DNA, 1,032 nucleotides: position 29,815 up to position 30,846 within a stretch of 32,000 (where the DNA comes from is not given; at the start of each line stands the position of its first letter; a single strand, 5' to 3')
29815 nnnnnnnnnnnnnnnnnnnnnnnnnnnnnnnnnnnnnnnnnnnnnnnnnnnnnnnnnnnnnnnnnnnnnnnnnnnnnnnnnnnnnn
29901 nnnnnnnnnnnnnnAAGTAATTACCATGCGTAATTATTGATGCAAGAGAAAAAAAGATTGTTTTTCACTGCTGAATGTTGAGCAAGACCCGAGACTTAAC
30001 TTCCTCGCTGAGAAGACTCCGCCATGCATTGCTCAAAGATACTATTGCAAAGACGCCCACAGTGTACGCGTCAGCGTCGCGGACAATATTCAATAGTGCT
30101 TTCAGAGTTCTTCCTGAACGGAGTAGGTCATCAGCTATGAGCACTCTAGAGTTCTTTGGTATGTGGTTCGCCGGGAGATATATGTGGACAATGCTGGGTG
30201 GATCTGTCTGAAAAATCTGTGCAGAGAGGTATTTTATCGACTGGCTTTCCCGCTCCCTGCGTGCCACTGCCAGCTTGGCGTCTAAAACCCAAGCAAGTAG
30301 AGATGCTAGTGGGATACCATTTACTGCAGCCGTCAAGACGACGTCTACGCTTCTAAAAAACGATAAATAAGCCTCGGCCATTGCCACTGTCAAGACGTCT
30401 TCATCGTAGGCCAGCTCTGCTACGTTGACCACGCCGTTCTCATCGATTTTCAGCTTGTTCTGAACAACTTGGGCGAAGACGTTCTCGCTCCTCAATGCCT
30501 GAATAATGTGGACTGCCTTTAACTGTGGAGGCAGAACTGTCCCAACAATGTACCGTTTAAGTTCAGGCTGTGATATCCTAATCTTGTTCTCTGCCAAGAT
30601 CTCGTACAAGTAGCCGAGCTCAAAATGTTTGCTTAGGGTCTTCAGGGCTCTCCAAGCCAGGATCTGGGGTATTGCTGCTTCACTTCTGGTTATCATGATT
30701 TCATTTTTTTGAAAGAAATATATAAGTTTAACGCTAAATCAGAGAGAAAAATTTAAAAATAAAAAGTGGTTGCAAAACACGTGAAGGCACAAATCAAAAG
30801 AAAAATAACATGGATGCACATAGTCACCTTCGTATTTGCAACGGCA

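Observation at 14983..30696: Complete bacterial-type PTS (EI, HPr, a Man-family and an Asc-family Enzyme II) embedded in an apparently crenarchaeal chromosome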

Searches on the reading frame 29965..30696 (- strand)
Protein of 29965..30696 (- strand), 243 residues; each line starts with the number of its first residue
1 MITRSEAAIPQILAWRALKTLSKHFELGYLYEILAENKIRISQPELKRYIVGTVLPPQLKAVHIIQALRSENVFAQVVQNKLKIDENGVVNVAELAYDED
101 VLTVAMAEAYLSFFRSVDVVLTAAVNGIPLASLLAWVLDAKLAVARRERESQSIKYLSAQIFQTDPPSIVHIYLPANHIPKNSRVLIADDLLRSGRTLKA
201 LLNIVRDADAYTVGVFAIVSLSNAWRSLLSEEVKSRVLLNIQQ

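Call 4: search_protein_families(library=pfam, proteins=[window:29965-30696:-])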
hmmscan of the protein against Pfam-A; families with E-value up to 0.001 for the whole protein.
window:29965-30696:- (243 aa): 1 family
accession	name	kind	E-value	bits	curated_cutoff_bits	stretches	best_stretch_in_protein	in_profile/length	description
PF00156.33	Pribosyltran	-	2.7e-13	50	26.3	1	104-219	17-124/158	Phosphoribosyl transferase domain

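Call 17: search_protein_families(library=ncbifam, proteins=[window:29965-30696:-], max_evalue=0.00001)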
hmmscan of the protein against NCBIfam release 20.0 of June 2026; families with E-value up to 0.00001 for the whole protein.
window:29965-30696:- (243 aa): 11 families
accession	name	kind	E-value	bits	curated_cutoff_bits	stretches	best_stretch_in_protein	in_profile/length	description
NF006328.0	PRK08558.1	equivalog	6.5e-46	156.8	184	1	4-234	3-228/238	adenine phosphoribosyltransferase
TIGR01743.1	purR_Bsub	equivalog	1.7e-14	53.5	258.7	1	80-231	91-243/268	pur operon repressor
NF006671.0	PRK09219.1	equivalog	3.9e-12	46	177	1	101-220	33-155/192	xanthine phosphoribosyltransferase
NF005592.0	PRK07322.1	subfamily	9.3e-12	44.7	143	1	83-221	19-159/180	adenine phosphoribosyltransferase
TIGR01744.1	XPRTase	equivalog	1e-10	41.6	164.45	1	100-220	32-155/191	xanthine phosphoribosyltransferase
NF002635.0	PRK02304.1-4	subfamily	2.3e-10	40.3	146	1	114-242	52-175/188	adenine phosphoribosyltransferase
NF040646.1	HPT_Archaea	equivalog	4.4e-09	36.2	200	1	115-241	52-174/184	hypoxanthine/guanine phosphoribosyltransferase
NF002620.0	PRK02277.1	subfamily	8.5e-09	35.4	115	1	104-222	74-181/201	orotate phosphoribosyltransferase-like protein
NF002636.0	PRK02304.1-5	equivalog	1.9e-08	34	125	1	104-223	44-158/176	adenine phosphoribosyltransferase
TIGR01090.1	apt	equivalog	3.4e-06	27.3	185.85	1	172-239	99-167/169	adenine phosphoribosyltransferase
NF004689.0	PRK06031.1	equivalog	9.3e-06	25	175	0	90-232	61-204/233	phosphoribosyltransferase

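Call 77: find_encoding_contigs(protein=window:29965-30696:-, flank=10000, max_places=1)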
Protein window:29965-30696:- (243 aa): 22 contigs read that carry it; 1 place shown.
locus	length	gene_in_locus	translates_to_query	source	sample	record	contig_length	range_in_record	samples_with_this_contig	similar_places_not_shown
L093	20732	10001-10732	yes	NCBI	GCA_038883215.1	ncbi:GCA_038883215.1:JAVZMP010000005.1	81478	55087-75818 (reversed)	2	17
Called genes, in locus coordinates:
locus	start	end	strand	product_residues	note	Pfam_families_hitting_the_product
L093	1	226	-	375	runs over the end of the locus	PF10509:GalKase_gal_bdg, PF00288:GHMP_kinases_N, PF08544:GHMP_kinases_C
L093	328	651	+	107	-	-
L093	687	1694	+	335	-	PF01087:GalP_UDP_transf, PF02744:GalP_UDP_tr_C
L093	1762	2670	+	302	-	PF13412:HTH_24 (weak), PF24034:DUF7343 (faint)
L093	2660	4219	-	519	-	PF00232:Glyco_hydro_1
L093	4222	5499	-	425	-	PF07690:MFS_1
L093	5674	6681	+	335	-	-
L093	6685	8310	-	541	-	PF01078:Mg_chelatase (faint), PF13481:AAA_25 (faint), PF00004:AAA (faint), PF00005:ABC_tran, PF02463:SMC_N (faint), PF13175:AAA_15 (faint), PF00005:ABC_tran, PF13304:AAA_21 (weak), +6 more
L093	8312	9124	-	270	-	PF02361:CbiQ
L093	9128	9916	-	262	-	-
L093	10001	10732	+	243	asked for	PF00156:Pribosyltran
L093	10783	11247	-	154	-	PF00359:PTS_EIIA_2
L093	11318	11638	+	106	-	PF02302:PTS_IIB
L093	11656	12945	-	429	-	PF03611:EIIC-GAT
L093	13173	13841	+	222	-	PF00702:Hydrolase (faint), PF05116:S6PP (faint), PF08282:Hydrolase_3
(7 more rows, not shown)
